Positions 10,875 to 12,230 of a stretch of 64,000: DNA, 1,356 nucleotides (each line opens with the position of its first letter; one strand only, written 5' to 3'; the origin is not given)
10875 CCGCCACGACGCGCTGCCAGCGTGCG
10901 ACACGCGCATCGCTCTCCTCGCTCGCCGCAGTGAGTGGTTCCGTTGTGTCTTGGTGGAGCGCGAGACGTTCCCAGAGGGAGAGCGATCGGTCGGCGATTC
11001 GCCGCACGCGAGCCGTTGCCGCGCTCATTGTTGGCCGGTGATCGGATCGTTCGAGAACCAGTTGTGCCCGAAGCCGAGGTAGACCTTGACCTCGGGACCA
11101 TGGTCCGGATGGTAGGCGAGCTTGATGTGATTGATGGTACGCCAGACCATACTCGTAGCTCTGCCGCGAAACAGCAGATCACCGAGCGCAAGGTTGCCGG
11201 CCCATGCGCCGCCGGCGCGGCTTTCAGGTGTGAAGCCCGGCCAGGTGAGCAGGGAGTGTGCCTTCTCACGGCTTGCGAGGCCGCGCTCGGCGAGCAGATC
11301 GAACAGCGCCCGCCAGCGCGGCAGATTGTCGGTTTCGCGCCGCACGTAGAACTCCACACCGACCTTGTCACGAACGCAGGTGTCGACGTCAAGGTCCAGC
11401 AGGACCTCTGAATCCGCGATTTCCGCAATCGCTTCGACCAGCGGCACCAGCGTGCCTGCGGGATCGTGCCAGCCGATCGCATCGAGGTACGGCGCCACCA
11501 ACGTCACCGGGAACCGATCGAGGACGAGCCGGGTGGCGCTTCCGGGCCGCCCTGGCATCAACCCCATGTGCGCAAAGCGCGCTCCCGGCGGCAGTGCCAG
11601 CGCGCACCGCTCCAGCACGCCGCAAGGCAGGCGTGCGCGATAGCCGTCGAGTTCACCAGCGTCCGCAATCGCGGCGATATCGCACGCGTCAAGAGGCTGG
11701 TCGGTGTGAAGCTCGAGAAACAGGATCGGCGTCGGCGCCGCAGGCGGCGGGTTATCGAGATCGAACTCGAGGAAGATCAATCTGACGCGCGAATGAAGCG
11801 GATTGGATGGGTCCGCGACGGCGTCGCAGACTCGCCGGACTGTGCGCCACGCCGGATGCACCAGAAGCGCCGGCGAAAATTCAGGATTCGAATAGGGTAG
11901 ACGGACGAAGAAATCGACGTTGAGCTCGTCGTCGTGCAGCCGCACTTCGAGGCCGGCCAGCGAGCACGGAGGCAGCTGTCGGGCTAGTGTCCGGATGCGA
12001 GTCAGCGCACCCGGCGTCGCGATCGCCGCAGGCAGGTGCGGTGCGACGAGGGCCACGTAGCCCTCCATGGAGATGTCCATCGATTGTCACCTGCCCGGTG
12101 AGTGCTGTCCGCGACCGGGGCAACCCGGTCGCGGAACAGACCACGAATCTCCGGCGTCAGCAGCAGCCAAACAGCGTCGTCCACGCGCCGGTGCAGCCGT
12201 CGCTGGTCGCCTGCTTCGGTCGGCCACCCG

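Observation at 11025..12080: Unassignable 351-aa ORF translationally coupled to LanM: candidate new lanthipeptide-tailoring enzyme with a PT-barrel-like sequence pattern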

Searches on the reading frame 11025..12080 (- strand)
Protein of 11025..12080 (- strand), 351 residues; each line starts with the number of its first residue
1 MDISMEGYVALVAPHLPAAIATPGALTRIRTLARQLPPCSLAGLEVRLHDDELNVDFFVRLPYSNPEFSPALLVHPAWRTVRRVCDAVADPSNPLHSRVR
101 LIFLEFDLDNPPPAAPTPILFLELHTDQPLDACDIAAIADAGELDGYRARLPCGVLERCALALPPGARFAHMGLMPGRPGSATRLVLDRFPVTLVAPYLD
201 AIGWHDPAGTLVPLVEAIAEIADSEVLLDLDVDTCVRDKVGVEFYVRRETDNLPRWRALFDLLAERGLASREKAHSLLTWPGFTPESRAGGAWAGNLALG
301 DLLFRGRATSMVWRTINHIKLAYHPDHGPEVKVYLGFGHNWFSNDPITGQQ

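Call 3: search_protein_families(library=pfam, proteins=[window:11025-12080:-], max_evalue=10)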
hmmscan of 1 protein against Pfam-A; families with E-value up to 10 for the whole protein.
window:11025-12080:- (351 aa): 0 families

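Call 4: search_protein_families(library=ncbifam, proteins=[window:11025-12080:-], max_evalue=10)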
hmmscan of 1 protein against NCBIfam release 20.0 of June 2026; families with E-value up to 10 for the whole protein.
window:11025-12080:- (351 aa): 0 families
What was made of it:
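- On Cyanobactin F-family prenyltransferases (PagF/LynF/TruF): No Pfam or NCBIfam hit at E<=10 (calls 3, 4).
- Checked: Known motifs: no Pfam or NCBIfam hit even at E<=10 (calls 3, 4).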

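Call 5: search_solved_structures(query=window:11025-12080:-, max_evalue=10, show_alignments=2)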
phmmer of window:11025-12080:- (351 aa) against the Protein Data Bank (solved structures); distinct sequences matched with E-value up to 10: 2.
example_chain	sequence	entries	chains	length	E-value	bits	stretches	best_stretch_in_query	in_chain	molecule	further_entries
1vr9_A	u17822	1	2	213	1.6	10.7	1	221-260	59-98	CBS domain protein/ACT domain protein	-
3n5b_B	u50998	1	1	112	1.9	10.4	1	60-98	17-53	Asr0485 protein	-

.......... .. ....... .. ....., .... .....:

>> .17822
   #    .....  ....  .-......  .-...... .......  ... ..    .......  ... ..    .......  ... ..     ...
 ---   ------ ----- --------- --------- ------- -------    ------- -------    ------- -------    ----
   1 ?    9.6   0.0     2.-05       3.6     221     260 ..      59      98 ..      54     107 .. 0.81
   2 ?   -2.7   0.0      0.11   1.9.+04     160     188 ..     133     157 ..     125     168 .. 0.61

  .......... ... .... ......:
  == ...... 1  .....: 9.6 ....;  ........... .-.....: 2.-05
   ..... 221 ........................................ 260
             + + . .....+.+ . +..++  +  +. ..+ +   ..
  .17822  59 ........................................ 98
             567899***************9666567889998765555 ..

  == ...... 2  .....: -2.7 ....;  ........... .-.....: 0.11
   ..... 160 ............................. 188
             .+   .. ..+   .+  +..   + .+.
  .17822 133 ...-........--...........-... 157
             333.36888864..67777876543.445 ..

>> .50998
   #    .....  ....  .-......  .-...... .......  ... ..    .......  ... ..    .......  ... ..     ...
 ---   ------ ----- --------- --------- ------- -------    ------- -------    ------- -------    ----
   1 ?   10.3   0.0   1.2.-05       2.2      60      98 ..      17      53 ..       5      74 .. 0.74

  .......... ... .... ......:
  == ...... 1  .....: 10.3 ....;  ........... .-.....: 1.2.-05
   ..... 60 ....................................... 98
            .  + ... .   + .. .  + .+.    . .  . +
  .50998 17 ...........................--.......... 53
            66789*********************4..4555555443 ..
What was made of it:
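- Checked: No PDB sequence hit better than E = 1.6, i.e. nothing significant (call 5).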

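Call 6: find_homologous_proteins(query=window:11025-12080:-, max_evalue=0.001)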
Query window:11025-12080:- (351 aa): 27 proteins with E <= 0.001 among 8000 candidates.
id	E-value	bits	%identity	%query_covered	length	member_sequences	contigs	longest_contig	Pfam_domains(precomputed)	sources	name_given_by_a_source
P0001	6.8e-238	807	99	100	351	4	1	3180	-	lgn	-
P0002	6.4e-170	583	73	99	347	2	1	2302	-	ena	-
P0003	2.5e-124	433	58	96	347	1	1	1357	-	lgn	-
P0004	5.7e-123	429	57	97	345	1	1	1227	-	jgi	jgi:hypothetical protein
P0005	1.1e-119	418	55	99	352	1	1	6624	-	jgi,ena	-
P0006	7.9e-119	415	56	97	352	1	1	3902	-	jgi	jgi:hypothetical protein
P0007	3.4e-118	413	55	99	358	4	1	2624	-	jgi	-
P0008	4.1e-118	413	55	99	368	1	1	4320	-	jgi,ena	-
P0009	2.3e-115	404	53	99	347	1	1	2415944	-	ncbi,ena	-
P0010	9.4e-115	401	55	99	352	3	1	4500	-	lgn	-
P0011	1.5e-112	394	54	97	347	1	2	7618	-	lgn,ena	-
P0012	9.5e-111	388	53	97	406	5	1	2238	-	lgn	-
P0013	5.2e-108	379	53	97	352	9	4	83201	-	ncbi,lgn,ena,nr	ncbi:MAG TPA: hypothetical protein PLH72_03135 [Vicinamibacterales bacterium]|nr:hypothetical protei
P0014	1.1e-106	375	51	99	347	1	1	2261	-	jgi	jgi:hypothetical protein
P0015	8.0e-106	372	50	98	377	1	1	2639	-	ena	-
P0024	1.0e-87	313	47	97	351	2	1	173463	-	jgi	jgi:hypothetical protein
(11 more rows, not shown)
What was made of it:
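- Checked: Real gene: 27 homologues at 46-99% identity and the same length (call 6).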

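Call 11: find_encoding_contigs(protein=P0009, flank=10000, max_places=3)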
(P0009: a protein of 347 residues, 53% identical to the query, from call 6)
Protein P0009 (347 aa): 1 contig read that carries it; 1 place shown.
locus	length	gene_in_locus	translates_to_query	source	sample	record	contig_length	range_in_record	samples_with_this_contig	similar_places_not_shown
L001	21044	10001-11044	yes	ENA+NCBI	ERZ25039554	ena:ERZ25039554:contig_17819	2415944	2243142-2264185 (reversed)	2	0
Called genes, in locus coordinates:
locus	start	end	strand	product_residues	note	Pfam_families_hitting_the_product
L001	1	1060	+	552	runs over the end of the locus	PF13623:SurA_N_2 (faint), PF13145:Rotamase_2, PF00639:Rotamase (weak), PF13145:Rotamase_2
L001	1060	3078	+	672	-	-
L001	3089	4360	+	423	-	PF14522:Cytochrome_C7 (faint), PF14537:Cytochrom_c3_2 (faint), PF22678:Cytochrom_c_NrfB-like (faint), PF09699:Paired_CXXCH_1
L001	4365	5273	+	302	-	PF01436:NHL (weak)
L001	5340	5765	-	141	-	-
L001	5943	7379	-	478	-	PF00072:Response_reg, PF00158:Sigma54_activat, PF14532:Sigma54_activ_2, PF07728:AAA_5 (faint), PF25601:AAA_lid_14, PF02954:HTH_8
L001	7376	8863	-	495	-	PF26769:HAMP_PhoQ (faint), PF00672:HAMP, PF00512:HisKA, PF02518:HATPase_c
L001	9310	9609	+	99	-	PF07862:Nif11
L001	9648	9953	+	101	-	PF07862:Nif11 (weak)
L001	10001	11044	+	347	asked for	-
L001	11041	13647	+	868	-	PF13575:DUF4135, PF05147:LANC_like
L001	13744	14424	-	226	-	-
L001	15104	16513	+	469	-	PF00479:G6PD_N, PF02781:G6PD_C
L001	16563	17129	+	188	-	-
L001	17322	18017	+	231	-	PF00160:Pro_isomerase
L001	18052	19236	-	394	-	PF03576:Peptidase_S58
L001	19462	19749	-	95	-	-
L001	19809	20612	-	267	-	PF05239:PRC (weak)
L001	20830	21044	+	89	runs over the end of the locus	-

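Call 12: find_encoding_contigs(protein=P0013, flank=10000, max_places=3)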
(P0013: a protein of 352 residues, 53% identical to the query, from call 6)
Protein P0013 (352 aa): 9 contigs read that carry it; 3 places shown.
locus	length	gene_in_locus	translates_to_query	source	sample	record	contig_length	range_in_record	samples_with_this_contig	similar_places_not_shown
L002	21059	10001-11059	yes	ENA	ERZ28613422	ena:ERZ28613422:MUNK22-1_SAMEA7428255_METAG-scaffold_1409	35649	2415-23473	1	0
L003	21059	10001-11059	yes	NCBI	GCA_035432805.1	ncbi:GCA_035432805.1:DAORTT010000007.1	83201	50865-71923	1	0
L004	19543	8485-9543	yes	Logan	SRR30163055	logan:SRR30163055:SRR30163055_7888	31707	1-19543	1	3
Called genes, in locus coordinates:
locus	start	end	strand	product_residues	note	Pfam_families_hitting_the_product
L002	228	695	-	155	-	-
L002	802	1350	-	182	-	PF00027:cNMP_binding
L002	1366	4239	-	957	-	PF00664:ABC_membrane, PF00005:ABC_tran, PF02463:SMC_N (faint)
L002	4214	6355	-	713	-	PF03412:Peptidase_C39, PF00664:ABC_membrane, PF00005:ABC_tran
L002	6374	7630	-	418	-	-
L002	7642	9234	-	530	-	PF02321:OEP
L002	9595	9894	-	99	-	PF07862:Nif11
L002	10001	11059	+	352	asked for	-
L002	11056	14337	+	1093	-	PF13575:DUF4135, PF05147:LANC_like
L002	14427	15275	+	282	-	PF01048:PNP_UDP_1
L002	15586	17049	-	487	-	PF00999:Na_H_Exchanger, PF02080:TrkA_C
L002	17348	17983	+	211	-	PF00582:Usp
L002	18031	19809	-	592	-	PF05116:S6PP (faint), PF08282:Hydrolase_3, PF01935:DUF87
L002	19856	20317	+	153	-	-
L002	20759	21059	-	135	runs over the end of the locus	PF04343:DUF488, PF22751:DUF488-N3a, PF22752:DUF488-N3i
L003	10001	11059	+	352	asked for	-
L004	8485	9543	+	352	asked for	-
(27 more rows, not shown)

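Call 13: find_encoding_contigs(protein=P0024, flank=10000, max_places=3)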
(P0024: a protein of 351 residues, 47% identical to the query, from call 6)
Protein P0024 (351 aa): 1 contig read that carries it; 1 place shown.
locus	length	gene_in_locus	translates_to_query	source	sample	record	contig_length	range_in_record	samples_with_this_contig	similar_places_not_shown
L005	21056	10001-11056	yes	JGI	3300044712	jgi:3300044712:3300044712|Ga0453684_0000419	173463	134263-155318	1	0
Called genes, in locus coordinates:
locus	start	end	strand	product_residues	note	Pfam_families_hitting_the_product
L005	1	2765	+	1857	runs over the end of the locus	PF00041:fn3 (faint), PF16656:Pur_ac_phosph_N (faint)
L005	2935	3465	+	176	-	PF00027:cNMP_binding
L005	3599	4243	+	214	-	-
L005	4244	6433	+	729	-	PF03412:Peptidase_C39, PF00664:ABC_membrane, PF00005:ABC_tran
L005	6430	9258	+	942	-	PF00664:ABC_membrane, PF00005:ABC_tran, PF02463:SMC_N (faint), PF13401:AAA_22 (faint)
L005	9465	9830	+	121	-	PF07862:Nif11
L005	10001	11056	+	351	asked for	-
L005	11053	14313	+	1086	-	PF13575:DUF4135, PF05147:LANC_like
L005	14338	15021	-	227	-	PF13561:adh_short_C2, PF00106:adh_short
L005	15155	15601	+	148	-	PF21352:Zn_ribbon_Thio2, PF00085:Thioredoxin, PF13098:Thioredoxin_2, PF13905:Thioredoxin_8 (faint)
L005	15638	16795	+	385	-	PF00155:Aminotran_1_2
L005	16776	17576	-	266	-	PF13557:Phenol_MetA_deg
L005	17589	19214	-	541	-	PF00015:MCPsignal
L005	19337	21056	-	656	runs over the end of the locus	PF07719:TPR_2 (faint), PF13174:TPR_6 (faint), PF13181:TPR_8 (faint), PF13414:TPR_11 (faint), PF13432:TPR_16 (weak), PF14559:TPR_19 (weak), PF00515:TPR_1 (weak), PF13844:Glyco_transf_41, +4 more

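Call 17: predict_structure(alignment_id=A2)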
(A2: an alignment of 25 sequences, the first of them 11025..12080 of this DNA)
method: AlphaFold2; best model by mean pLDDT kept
length: 351 residues; sequences in the alignment: 25
mean_pLDDT: 85.5   pTM: 0.87
mean pLDDT of the five models: 85.5, 85.3, 84.5, 84.2, 83.5
residues with pLDDT >= 90: 186; 70-90: 118; 50-70: 33; < 50: 14
segments of 3 or more residues with pLDDT < 50: 288-297, 349-351
pLDDT, mean of each block of 10 residues (from residue 1): 76 83 87 86 91 84 79 88 90 91 90 86 91 89 63 88 95 77 92 97 93 97 97 91 91 95 96 93 70 47 67 93 95 91 63 33
secondary structure, 60 per line:
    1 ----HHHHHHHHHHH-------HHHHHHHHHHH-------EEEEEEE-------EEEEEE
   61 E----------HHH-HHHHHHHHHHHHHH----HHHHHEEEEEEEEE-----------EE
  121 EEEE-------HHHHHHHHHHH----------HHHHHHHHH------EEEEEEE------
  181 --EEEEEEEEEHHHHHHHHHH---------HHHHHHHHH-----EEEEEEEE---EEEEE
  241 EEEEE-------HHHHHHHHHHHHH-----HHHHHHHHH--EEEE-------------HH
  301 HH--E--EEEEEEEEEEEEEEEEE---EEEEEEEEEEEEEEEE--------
elements in order: H5-15 H23-33 E41-47 E55-61 H76-89 H94-98 E99-107 E119-124 H132-142 H153-161 E168-174 E183-191 H192-201 H211-219 E225-232 E236-245 H253-265 H271-279 E282-285 H299-302 E308-324 E328-343
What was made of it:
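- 11025..12080 (-): 351-aa PT-barrel (ABBA) prenyltransferase, MppC/NctP-type lanthipeptide prenyltransferase homologue. AF2 model is (HHEE)x5, pLDDT 85.5 (call 17).
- On PT-barrel (ABBA) prenyltransferase fold superfamily: AF2 secondary structure is H H E E x5, pLDDT 85.5, pTM 0.87 (call 17).
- Fold: AF2 pLDDT 85.5, pTM 0.87, five HHEE repeats (call 17).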

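Call 20: fold_search(model_id=the predicted structure, library=pdb)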
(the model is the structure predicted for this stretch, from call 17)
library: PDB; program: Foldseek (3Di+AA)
matches with E <= 10: 766; with E <= 0.001: 24
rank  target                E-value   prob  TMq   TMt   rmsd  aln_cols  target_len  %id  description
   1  6zs0_BBB              3.7e-06  1.00  0.55  0.55   7.9       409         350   14  Crystal structure of 5-dimethylallyltryptophan synthase from Streptomyces coelicolor (released 2020-12-09)
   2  6zrx_AAA              4.4e-06  1.00  0.48  0.48   8.3       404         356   15  Crystal structure of 6-dimethylallyltryptophan synthase from Micromonospora olivasterospora in complex with DMASPP a (released 2020-12-09)
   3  7w8v                  4.9e-06  1.00  0.51  0.52   7.9       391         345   13  DMSPP- and Trp-bound 6-dimethylallyl tryptophan synthase, IptA (released 2022-10-19)
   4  7w8w                  5.2e-06  1.00  0.54  0.55   7.2       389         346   13  DMSPP- and 5-Me-Trp-bound 6-dimethylallyl tryptophan synthase, IptA (released 2022-10-19)
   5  7w8y                  6.5e-06  1.00  0.50  0.51   8.7       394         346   14  DMSPP- and Naplha-Me-Trp-bound 6-dimethylallyl tryptophan synthase, IptA (released 2022-10-19)
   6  8db1_D                9.2e-06  1.00  0.57  0.57   7.8       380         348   11  Crystal structure of native DMATS1 prenyltransferase (released 2022-09-28)
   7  6zrx_BBB              1.2e-05  1.00  0.50  0.50   7.8       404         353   15  Crystal structure of 6-dimethylallyltryptophan synthase from Micromonospora olivasterospora in complex with DMASPP a (released 2020-12-09)
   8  6zrx_CCC              1.2e-05  1.00  0.52  0.51   7.3       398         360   14  Crystal structure of 6-dimethylallyltryptophan synthase from Micromonospora olivasterospora in complex with DMASPP a (released 2020-12-09)
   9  6zry_AAA              1.3e-05  1.00  0.53  0.53   7.2       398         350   14  6-dimethylallyl tryptophan synthase (released 2020-12-09)
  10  7xvj_D                1.5e-05  1.00  0.56  0.52   8.5       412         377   11  Crystal structure of CdpNPT in complex with harmol (released 2023-04-05)
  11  5kcy_A                2.1e-05  1.00  0.53  0.49   8.2       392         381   13  Crystal structure of the aromatic prenyltransferase AtaPT from Aspergillus terreus A8-4 in complex with geranyl S-thio (released 2016-12-21)
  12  8daz_D                2.9e-05  1.00  0.59  0.58   7.7       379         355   12  Crystal structure of DMATS1 prenyltransferase in complex with L-Trp and GSPP (released 2022-09-28)
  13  2xly                  3.5e-05  1.00  0.46  0.51   7.7       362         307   12  Structural and Mechanistic Analysis of the Magnesium-Independent Aromatic Prenyltransferase CloQ from the Clorobiocin Bi (released 2010-10-27)
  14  9iia_A                3.7e-05  1.00  0.53  0.46   7.6       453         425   10  Crystal structure of the free histidine prenyltransferase FunA (released 2024-12-11)
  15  5kcy_B                4.9e-05  1.00  0.52  0.49   8.3       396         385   13  Crystal structure of the aromatic prenyltransferase AtaPT from Aspergillus terreus A8-4 in complex with geranyl S-thio (released 2016-12-21)
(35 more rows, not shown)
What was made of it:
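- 11025..12080 (-): Foldseek top 24 hits are all PT-barrel enzymes (call 20).
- On PT-barrel (ABBA) prenyltransferase fold superfamily: All 24 significant Foldseek PDB hits are PT-barrel enzymes, aligned over 360-450 columns (call 20).
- The fold hits range from indole to His to aromatic-acid prenyltransferases (call 20). The fold match is exclusively to prenyltransferases (call 20).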

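Call 21: search_protein_representatives(alignment_id=A2)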
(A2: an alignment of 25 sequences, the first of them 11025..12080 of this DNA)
Query: 25 sequences, 351 profile positions. Proteins with E-value up to 0.001 (for the whole library): 3750; up to 1e-10: 2862; up to 1e-30: 970. The best 150 are listed.
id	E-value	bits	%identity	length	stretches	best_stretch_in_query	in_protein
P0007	6.1e-171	584.3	-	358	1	2-349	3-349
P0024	8.3e-143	491.7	-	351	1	4-348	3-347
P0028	9.1e-113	392.9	-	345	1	5-346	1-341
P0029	6.3e-98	344.1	-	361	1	3-348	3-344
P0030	8.6e-98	343.7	-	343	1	5-344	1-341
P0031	9.7e-91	320.5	-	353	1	2-346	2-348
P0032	2.1e-85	302.9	-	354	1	2-347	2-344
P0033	1.9e-83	296.5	-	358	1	2-346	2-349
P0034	8.1e-83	294.4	-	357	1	2-347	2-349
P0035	1.5e-82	293.5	-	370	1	2-347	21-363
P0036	1.3e-81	290.4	-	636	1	6-345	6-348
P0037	2.0e-81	289.8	-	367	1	2-348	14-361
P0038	2.0e-80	286.5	-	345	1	3-342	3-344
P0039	3.7e-79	282.4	-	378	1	3-345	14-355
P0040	1.8e-78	280.1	-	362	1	3-347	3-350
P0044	1.1e-76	274.3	-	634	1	3-347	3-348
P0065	4.9e-70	252.4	-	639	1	3-347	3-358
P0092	2.0e-62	227.3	-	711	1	4-345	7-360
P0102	4.5e-61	222.9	-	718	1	3-341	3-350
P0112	9.9e-60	218.5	-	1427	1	3-346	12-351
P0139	1.1e-56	208.4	-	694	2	15-288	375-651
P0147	4.6e-56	206.4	-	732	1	5-342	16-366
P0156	9.7e-56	205.4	-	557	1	5-345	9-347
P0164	3.8e-55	203.4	-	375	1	10-349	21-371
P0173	1.4e-54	201.6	-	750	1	4-346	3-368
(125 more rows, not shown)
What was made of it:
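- The cluster representative P0164 was hit at E 3.8e-55 in the unbiased search of 1.84 billion proteins (call 21).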

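Call 23: search_protein_families(library=pfam, proteins=[P0036, P0044, P0065, P0092, P0102, P0112, P0139, P0147, P0156, P0173], max_evalue=0.01)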
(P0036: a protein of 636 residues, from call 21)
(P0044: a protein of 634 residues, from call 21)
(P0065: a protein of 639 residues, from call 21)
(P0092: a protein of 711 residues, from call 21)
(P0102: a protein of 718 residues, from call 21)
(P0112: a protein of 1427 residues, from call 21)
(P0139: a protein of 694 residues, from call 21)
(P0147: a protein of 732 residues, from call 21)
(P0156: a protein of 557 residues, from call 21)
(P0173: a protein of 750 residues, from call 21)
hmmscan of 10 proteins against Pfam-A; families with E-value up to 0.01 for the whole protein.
P0036 (636 aa): 7 families
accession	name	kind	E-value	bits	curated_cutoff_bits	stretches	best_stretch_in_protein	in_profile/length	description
PF08241.18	Methyltransf_11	-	4.8e-16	59.6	21.2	1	429-528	1-95/95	Methyltransferase domain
PF13649.12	Methyltransf_25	-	5.6e-16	59.5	27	1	428-524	1-97/97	Methyltransferase domain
PF13847.12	Methyltransf_31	-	2.2e-13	50.6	27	1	423-544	2-125/145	Methyltransferase domain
PF02353.26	CMAS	-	5.9e-11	42.6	27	1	418-537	56-173/273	Mycolic acid cyclopropane synthetase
PF08242.18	Methyltransf_12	-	1.6e-08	35.6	30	1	429-526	1-98/98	Methyltransferase domain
PF01209.24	Ubie_methyltran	-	1.1e-07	31.9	20.1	1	418-530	41-153/233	ubiE/COQ5 methyltransferase family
PF13489.12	Methyltransf_23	-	2.7e-05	24.4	27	1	422-532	20-120/164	Methyltransferase domain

P0044 (634 aa): 11 families
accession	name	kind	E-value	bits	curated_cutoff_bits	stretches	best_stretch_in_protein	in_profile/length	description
PF08241.18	Methyltransf_11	-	8e-17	62.1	21.2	1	432-531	1-95/95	Methyltransferase domain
PF13649.12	Methyltransf_25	-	5.3e-16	59.5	27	1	431-527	1-97/97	Methyltransferase domain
PF13847.12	Methyltransf_31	-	5.3e-16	59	27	1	427-550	3-128/145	Methyltransferase domain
PF02353.26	CMAS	-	4e-12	46.5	27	1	373-558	4-190/273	Mycolic acid cyclopropane synthetase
PF08242.18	Methyltransf_12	-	2.2e-09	38.4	30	1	432-529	1-98/98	Methyltransferase domain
PF01209.24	Ubie_methyltran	-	1.9e-08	34.4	20.1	1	418-533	38-153/233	ubiE/COQ5 methyltransferase family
PF13489.12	Methyltransf_23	-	1.7e-05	25.1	27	1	425-534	20-119/164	Methyltransferase domain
PF05175.20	MTS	-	2e-05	24.7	23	1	429-531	33-138/170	Methyltransferase small domain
PF20922.3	Anamorsin_N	-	0.0033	17.6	27.1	0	492-538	47-94/163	Anamorsin, N-terminal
PF05148.21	Methyltransf_8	-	0.0035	17.7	27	1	449-537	76-162/219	Hypothetical methyltransferase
PF02475.24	TRM5-TYW2_MTfase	-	0.006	17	28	1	425-534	34-138/164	TRM5/TYW2 methyltransferase domain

P0065 (639 aa): 7 families
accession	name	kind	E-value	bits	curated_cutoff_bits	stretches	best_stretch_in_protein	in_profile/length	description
PF08241.18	Methyltransf_11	-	6.5e-17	62.4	21.2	1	440-539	1-95/95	Methyltransferase domain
PF13649.12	Methyltransf_25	-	2.4e-16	60.6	27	1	439-535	1-97/97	Methyltransferase domain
PF02353.26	CMAS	-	1.2e-14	54.8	27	1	426-588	53-215/273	Mycolic acid cyclopropane synthetase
PF13847.12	Methyltransf_31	-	6.6e-12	45.8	27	1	434-543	2-113/145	Methyltransferase domain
PF08242.18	Methyltransf_12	-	4.3e-10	40.6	30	1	440-537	1-98/98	Methyltransferase domain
PF13489.12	Methyltransf_23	-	6.6e-09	36.1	27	1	421-550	6-124/164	Methyltransferase domain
PF01209.24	Ubie_methyltran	-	1.1e-08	35.2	20.1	1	430-549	42-161/233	ubiE/COQ5 methyltransferase family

P0092 (711 aa): 4 families
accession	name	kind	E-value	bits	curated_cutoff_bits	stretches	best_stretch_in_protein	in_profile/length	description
PF13243.12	SQHop_cyclase_C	-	1.3e-09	37.9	26.1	1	581-700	143-256/319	Squalene-hopene cyclase C-terminal domain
PF07678.20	TED_complement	-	4.7e-05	23.1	22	1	621-705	87-167/312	A-macroglobulin TED domain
PF00432.27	Prenyltrans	-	0.00015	21.7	26.5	1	443-609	51-208/304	Prenyltransferase alpha-alpha toroid domain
PF13249.12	SQHop_cyclase_N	-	0.0024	17.5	26.2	0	600-668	2-66/291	Squalene-hopene cyclase N-terminal domain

P0102 (718 aa): 1 family
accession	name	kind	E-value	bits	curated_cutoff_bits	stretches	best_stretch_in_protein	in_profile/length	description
PF13243.12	SQHop_cyclase_C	-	8.4e-05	22.2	26.1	1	549-663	162-285/319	Squalene-hopene cyclase C-terminal domain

P0112 (1427 aa): 2 families
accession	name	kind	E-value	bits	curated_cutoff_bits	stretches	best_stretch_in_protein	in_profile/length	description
PF13575.12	DUF4135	-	2.1e-107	360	29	1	575-943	1-377/378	Domain of unknown function (DUF4135)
PF05147.19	LANC_like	-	9e-51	172.9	23.2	1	1062-1423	3-348/350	Lanthionine synthetase C-like protein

P0139 (694 aa): 0 families

P0147 (732 aa): 2 families
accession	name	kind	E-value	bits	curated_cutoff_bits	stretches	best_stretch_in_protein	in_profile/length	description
PF13243.12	SQHop_cyclase_C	-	2.9e-06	27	26.1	1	563-676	165-285/319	Squalene-hopene cyclase C-terminal domain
PF07678.20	TED_complement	-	0.0021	17.6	22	0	627-680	87-138/312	A-macroglobulin TED domain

P0156 (557 aa): 9 families
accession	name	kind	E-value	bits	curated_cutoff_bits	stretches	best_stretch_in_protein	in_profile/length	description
PF08241.18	Methyltransf_11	-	8e-17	62.1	21.2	1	431-530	1-95/95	Methyltransferase domain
PF13649.12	Methyltransf_25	-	9.1e-16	58.8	27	1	431-526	2-97/97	Methyltransferase domain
PF13847.12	Methyltransf_31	-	3.2e-13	50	27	1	424-534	1-113/145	Methyltransferase domain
PF02353.26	CMAS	-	9.4e-13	48.5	27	1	420-544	56-178/273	Mycolic acid cyclopropane synthetase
PF01209.24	Ubie_methyltran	-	1.4e-11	44.6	20.1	1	419-532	40-153/233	ubiE/COQ5 methyltransferase family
PF08242.18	Methyltransf_12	-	2e-10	41.7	30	1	431-528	1-98/98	Methyltransferase domain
PF13489.12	Methyltransf_23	-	1.4e-08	35.1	27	1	424-537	20-123/164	Methyltransferase domain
PF05148.21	Methyltransf_8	-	5e-06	27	27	1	483-532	110-158/219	Hypothetical methyltransferase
PF05175.20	MTS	-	0.00074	19.6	23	1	426-530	31-138/170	Methyltransferase small domain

P0173 (750 aa): 0 families
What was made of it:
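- Isoprenoid chemistry: family members are fused to a squalene-hopene-cyclase-like domain (NctPC architecture) or to SAM methyltransferases (call 23). Family members are fused to methyltransferases and cyclases, which indicates diversified isoprenoid chemistry (call 23).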
